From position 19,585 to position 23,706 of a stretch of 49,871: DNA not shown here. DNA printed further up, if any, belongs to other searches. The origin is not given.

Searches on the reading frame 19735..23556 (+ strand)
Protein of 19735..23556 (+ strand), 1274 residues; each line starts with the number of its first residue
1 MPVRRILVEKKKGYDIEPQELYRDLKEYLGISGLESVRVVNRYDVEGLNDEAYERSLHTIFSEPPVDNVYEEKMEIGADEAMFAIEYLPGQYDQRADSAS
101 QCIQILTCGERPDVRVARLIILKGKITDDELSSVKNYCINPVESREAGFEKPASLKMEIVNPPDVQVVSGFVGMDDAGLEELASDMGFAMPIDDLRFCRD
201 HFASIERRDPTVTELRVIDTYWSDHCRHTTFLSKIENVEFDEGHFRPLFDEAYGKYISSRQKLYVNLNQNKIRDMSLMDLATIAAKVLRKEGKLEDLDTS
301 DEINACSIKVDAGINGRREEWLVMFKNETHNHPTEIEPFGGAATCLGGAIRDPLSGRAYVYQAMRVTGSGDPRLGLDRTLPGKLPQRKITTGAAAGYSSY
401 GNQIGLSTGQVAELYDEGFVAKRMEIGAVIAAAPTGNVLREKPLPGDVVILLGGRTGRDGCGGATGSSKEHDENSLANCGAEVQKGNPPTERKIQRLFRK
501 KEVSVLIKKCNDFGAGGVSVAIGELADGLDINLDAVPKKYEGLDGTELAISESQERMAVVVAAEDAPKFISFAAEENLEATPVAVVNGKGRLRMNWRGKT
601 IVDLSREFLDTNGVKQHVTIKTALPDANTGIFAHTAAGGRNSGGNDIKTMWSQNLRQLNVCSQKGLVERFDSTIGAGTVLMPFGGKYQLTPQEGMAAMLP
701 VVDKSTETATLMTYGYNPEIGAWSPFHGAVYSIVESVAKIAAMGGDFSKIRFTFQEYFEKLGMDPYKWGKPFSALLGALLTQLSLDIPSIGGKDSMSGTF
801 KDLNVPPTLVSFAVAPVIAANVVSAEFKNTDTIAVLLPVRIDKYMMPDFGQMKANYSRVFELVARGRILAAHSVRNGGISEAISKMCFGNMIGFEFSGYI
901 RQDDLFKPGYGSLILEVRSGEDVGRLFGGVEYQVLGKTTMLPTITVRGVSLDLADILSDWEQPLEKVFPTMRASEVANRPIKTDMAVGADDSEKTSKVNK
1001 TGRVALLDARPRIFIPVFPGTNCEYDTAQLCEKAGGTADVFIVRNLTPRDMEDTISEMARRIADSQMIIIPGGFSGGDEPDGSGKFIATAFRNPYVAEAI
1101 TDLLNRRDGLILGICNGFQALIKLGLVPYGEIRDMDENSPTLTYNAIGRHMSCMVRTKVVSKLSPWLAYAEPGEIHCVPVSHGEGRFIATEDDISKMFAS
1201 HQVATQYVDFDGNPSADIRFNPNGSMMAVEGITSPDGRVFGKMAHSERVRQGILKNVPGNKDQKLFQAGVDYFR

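Call 61: search_protein_families(library=ncbifam, proteins=[window:19735-23556:+], max_evalue=1e-10)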
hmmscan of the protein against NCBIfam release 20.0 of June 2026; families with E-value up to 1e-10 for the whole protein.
window:19735-23556:+ (1274 aa): 9 families
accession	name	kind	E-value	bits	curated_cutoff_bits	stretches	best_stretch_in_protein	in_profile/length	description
TIGR01857.1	FGAM-synthase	equivalog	0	1830.3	1057.05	1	4-1273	1-1239/1239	phosphoribosylformylglycinamidine synthase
NF003672.0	PRK05297.1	equivalog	5.5e-75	252.7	783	2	318-797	282-776/1290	phosphoribosylformylglycinamidine synthase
TIGR01736.1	FGAM_synth_II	equivalog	7.1e-74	249.4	525.75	1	305-967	53-717/718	phosphoribosylformylglycinamidine synthase subunit PurL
NF002290.1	PRK01213.1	equivalog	2e-72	244.5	648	1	295-967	43-722/723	phosphoribosylformylglycinamidine synthase subunit PurL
TIGR01735.1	FGAM_synt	equivalog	6.3e-61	206.1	1123.05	1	172-1251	162-1279/1307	phosphoribosylformylglycinamidine synthase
NF010690.0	PRK14090.1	equivalog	8.8e-41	139.9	1047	1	306-616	46-342/601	phosphoribosylformylglycinamidine synthase subunit PurL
TIGR01737.1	FGAM_synth_I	equivalog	5.8e-38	130.5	177.8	1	1015-1270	5-225/228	phosphoribosylformylglycinamidine synthase I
NF002252.0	PRK01175.1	equivalog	9.6e-34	116.6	298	1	1011-1249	4-228/261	phosphoribosylformylglycinamidine synthase subunit PurQ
NF002957.0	PRK03619.1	equivalog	3.8e-30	104.9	212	1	1015-1260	5-210/222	phosphoribosylformylglycinamidine synthase subunit PurQ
